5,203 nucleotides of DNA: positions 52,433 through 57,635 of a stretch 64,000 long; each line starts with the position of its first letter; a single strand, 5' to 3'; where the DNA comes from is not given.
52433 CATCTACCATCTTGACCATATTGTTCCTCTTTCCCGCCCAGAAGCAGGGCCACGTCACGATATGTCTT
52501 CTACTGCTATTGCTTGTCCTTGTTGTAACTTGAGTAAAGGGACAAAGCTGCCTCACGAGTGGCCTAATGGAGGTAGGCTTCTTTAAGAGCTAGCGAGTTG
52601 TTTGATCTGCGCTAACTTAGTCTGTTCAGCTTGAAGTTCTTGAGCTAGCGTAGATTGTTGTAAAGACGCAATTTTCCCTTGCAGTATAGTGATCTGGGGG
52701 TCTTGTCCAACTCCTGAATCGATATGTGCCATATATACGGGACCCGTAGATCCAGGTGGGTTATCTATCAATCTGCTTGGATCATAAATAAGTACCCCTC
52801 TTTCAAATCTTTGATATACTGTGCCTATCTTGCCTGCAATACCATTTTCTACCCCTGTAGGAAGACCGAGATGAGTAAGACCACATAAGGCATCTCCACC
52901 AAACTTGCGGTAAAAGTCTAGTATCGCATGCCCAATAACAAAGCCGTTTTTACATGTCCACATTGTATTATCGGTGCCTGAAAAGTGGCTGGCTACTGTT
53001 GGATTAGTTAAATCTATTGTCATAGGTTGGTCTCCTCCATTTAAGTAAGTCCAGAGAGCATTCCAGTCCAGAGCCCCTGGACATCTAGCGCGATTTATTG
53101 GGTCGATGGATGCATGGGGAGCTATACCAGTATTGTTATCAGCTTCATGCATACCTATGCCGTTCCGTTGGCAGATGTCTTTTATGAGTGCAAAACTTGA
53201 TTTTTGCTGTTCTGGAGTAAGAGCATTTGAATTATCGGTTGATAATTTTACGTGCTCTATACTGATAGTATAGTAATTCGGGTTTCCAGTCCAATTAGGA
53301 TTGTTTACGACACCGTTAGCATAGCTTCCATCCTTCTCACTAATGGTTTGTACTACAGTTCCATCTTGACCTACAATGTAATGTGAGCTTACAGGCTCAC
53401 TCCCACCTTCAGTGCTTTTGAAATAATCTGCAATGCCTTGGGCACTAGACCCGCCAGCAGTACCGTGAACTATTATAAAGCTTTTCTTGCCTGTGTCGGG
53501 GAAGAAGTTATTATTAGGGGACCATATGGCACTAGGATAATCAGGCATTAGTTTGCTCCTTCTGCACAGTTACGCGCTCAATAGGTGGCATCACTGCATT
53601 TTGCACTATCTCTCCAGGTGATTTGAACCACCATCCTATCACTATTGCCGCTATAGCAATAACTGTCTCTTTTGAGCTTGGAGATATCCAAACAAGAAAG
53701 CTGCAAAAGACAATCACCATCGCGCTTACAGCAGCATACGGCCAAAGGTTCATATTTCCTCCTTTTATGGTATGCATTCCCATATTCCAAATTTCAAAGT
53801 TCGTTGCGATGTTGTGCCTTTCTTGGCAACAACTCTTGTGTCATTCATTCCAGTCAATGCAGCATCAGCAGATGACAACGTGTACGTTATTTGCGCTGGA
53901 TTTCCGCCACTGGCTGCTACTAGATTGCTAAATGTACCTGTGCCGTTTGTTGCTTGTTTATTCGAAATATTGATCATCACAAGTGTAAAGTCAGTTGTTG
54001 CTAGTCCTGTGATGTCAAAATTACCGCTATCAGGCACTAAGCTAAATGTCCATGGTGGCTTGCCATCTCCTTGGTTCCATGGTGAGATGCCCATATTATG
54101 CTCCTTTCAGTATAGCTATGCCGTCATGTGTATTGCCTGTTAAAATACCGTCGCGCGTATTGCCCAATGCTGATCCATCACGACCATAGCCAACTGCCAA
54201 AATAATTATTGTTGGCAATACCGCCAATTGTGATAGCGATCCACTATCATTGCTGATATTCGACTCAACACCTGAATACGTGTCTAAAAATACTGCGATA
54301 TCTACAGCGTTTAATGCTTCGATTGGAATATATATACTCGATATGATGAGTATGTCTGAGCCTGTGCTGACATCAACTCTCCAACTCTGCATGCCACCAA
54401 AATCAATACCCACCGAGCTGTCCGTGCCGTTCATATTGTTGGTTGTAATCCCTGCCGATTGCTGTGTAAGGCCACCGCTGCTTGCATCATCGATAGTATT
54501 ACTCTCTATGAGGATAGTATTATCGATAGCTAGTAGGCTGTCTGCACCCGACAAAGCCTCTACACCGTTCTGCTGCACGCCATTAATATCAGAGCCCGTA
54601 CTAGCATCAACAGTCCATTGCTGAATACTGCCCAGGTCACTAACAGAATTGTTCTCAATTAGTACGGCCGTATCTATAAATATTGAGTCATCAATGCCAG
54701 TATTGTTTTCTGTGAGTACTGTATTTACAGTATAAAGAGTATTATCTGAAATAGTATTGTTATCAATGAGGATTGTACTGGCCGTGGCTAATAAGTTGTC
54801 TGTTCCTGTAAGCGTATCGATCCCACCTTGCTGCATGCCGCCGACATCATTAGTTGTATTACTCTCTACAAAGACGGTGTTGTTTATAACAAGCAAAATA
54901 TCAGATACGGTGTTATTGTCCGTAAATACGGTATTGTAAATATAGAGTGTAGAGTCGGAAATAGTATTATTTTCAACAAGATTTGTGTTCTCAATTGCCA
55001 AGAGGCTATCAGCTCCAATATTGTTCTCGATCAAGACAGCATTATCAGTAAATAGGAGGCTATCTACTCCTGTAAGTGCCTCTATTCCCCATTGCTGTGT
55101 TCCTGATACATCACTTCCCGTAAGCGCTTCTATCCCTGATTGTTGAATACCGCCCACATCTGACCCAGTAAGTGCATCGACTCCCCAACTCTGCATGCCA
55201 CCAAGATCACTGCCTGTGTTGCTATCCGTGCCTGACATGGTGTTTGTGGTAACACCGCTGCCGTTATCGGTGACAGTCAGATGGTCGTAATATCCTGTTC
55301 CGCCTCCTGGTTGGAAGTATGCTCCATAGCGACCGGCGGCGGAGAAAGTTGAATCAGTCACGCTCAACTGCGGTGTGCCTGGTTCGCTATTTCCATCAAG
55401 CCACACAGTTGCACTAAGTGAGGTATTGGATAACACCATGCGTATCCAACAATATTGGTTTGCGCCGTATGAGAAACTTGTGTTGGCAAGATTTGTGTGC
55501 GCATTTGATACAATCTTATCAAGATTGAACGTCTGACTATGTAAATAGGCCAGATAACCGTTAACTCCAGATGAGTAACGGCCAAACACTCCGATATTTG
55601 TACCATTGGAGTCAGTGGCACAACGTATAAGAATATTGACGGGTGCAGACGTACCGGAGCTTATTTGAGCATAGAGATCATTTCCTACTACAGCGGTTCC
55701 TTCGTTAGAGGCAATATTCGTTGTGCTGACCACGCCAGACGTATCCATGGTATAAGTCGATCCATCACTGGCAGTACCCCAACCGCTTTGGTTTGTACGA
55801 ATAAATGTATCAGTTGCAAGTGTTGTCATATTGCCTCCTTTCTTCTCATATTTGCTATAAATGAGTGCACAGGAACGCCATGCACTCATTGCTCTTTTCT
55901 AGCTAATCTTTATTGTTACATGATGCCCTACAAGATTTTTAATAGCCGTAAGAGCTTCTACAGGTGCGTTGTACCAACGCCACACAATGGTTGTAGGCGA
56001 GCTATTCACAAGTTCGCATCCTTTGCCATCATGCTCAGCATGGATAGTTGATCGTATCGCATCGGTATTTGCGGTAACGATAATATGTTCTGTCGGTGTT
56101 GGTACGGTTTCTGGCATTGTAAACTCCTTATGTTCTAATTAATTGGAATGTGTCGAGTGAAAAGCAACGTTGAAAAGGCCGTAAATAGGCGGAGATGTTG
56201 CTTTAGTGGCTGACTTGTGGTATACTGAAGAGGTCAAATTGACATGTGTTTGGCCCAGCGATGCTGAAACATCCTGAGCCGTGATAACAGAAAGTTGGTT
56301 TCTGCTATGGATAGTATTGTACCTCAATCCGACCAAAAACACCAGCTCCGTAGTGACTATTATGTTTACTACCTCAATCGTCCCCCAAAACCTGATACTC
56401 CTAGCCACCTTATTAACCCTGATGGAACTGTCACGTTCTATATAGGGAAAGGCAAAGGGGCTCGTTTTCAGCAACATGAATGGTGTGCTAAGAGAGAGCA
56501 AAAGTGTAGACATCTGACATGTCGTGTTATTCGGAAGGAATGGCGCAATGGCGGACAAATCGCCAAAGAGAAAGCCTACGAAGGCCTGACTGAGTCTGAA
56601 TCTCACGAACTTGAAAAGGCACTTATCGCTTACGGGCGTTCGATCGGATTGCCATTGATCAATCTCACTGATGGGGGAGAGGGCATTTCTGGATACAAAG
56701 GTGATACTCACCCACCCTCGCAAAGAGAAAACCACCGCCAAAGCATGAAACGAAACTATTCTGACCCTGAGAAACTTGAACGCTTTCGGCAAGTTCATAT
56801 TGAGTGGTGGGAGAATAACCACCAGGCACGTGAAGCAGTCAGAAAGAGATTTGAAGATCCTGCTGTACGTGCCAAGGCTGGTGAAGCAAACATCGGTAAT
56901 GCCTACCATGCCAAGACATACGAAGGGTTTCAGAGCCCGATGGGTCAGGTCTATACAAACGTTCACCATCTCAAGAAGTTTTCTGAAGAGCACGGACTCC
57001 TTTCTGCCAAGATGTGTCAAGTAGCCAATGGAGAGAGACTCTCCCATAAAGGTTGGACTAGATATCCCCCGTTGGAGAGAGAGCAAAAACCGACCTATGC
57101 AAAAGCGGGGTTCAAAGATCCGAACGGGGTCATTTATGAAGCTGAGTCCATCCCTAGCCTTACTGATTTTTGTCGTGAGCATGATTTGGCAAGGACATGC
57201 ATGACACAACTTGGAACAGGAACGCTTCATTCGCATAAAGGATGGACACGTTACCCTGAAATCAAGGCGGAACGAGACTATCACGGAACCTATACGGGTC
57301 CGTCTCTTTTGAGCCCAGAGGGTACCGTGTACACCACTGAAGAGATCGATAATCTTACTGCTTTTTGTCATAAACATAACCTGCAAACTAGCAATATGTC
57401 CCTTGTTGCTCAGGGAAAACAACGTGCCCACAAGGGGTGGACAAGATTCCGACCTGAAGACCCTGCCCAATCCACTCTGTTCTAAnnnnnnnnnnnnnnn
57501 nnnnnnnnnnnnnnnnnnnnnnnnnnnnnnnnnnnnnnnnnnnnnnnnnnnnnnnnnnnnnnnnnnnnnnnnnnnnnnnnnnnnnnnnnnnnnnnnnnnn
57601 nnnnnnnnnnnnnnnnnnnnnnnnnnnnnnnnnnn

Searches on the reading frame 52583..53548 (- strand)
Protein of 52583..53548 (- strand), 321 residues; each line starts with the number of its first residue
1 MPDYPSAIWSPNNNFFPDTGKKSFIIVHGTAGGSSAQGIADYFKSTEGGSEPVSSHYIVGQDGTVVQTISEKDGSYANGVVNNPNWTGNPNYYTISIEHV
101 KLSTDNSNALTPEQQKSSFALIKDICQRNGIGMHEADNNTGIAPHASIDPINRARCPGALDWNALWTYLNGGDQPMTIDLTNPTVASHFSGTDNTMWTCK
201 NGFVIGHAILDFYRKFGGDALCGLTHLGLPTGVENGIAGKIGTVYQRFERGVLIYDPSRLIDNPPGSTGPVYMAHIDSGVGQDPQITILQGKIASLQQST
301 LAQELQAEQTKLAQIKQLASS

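Call 10: search_protein_families(library=pfam, proteins=[window:52583-53548:-], max_evalue=0.01)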
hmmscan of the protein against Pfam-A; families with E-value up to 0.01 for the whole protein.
window:52583-53548:- (321 aa): 2 families
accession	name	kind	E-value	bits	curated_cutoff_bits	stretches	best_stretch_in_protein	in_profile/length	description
PF01510.30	Amidase_2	-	1.1e-18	68.2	26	1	23-158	6-130/131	N-acetylmuramoyl-L-alanine amidase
PF08310.17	LGFP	-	0.00072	20.3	22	0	227-257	1-30/53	LGFP repeat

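Call 11: search_protein_families(library=phrogs, proteins=[window:52583-53548:-], max_evalue=0.01)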
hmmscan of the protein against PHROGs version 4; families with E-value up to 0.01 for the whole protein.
window:52583-53548:- (321 aa): 13 families
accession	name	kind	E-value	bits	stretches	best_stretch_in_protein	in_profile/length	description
phrog_7698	-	lysis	2.3e-15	58.2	1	12-197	14-180/316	endolysin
phrog_1794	-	lysis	7.1e-15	56.2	1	16-164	50-186/336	amidase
phrog_19265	-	unknown function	2e-13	51.7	1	20-160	22-144/293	-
phrog_9611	-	lysis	5.7e-13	50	1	21-167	22-159/246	endolysin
phrog_1493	-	lysis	1e-10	42.3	1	11-161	20-155/394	endolysin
phrog_2998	-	lysis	7.6e-08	33.3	0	226-262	435-468/485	endolysin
phrog_3088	-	lysis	1.4e-07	32.5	1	13-131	15-123/248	amidase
phrog_14048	-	lysis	2.9e-06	28.2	1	50-147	54-145/305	endolysin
phrog_3393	-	lysis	0.00022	22.1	1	22-149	23-143/342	endolysin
phrog_700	-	lysis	0.00035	21.1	1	7-69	196-251/491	endolysin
phrog_1110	-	lysis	0.0054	17.2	1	21-84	21-82/301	endolysin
phrog_8164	-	lysis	0.0056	17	1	25-147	29-146/320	endolysin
phrog_398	-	unknown function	0.0098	16.5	0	99-135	40-76/225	-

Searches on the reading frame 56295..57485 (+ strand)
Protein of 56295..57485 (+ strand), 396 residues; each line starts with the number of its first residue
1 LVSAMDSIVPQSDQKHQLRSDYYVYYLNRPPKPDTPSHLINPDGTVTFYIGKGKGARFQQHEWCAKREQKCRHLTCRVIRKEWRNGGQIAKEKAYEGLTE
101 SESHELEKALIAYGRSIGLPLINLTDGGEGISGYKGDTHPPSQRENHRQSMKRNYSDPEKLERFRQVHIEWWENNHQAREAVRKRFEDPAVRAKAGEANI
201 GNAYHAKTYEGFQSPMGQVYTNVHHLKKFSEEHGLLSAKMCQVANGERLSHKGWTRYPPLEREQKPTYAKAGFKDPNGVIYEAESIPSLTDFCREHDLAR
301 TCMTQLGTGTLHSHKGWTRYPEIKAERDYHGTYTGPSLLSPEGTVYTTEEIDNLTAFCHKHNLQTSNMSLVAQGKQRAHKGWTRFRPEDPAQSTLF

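Call 10: search_protein_families(library=pfam, proteins=[window:56295-57485:+], max_evalue=0.01)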
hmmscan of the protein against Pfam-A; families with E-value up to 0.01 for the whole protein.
window:56295-57485:+ (396 aa): 2 families
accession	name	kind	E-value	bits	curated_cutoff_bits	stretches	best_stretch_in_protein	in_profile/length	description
PF22945.2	LEM-3_GIY-YIG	-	6.1e-05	23.5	27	1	47-113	27-95/151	LEM-3-like GIY-YIG domain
PF22083.2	I-HmuI_NUMOD-like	-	0.0048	16.9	27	0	358-383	19-44/46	DNA endonuclease I-HmuI-like, NUMOD-like domain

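Call 11: search_protein_families(library=phrogs, proteins=[window:56295-57485:+], max_evalue=0.01)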
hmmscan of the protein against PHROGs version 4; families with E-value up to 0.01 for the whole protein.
window:56295-57485:+ (396 aa): 4 families
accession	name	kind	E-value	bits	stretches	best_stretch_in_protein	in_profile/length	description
phrog_2081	-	DNA, RNA and nucleotide metabolism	1.1e-26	95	3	339-389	206-253/433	HNH endonuclease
phrog_5356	-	unknown function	0.00049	20.6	1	38-112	20-97/255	-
phrog_9710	-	unknown function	0.0015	19.6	0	346-377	22-53/95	-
phrog_15526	-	unknown function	0.0052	17.8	0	95-148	46-103/168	-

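Call 70: search_solved_structures(query=window:56295-57485:+, max_evalue=1, show_alignments=2)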
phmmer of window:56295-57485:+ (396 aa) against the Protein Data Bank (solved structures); distinct sequences matched with E-value up to 1: 3.
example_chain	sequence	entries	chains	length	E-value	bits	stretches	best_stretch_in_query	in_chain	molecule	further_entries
1sk8_A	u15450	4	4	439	0.019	17.3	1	275-370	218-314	3-phytase A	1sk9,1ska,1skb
1qwo_A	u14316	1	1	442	0.019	17.3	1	275-370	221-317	phytase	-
9u75_A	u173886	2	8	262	0.74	12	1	39-112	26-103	GIY-YIG domain-containing protein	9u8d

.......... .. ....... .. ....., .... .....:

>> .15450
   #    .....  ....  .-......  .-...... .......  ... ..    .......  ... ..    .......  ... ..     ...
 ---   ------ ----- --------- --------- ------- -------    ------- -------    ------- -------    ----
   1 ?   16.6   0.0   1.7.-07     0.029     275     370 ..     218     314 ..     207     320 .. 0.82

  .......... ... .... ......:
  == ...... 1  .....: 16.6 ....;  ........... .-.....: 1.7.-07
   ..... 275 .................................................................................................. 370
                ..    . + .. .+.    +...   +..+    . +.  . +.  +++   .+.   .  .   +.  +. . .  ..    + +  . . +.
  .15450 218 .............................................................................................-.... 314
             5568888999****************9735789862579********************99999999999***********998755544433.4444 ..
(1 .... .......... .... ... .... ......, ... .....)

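Call 71: search_protein_families(library=ncbifam, proteins=[window:56295-57485:+], max_evalue=0.1)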
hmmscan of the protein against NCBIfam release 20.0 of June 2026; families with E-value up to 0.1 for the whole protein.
window:56295-57485:+ (396 aa): 1 family
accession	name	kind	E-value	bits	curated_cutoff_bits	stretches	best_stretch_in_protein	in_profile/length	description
NF005744.0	PRK07568.1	subfamily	0.0048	15.7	389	0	340-363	173-196/398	pyridoxal phosphate-dependent aminotransferase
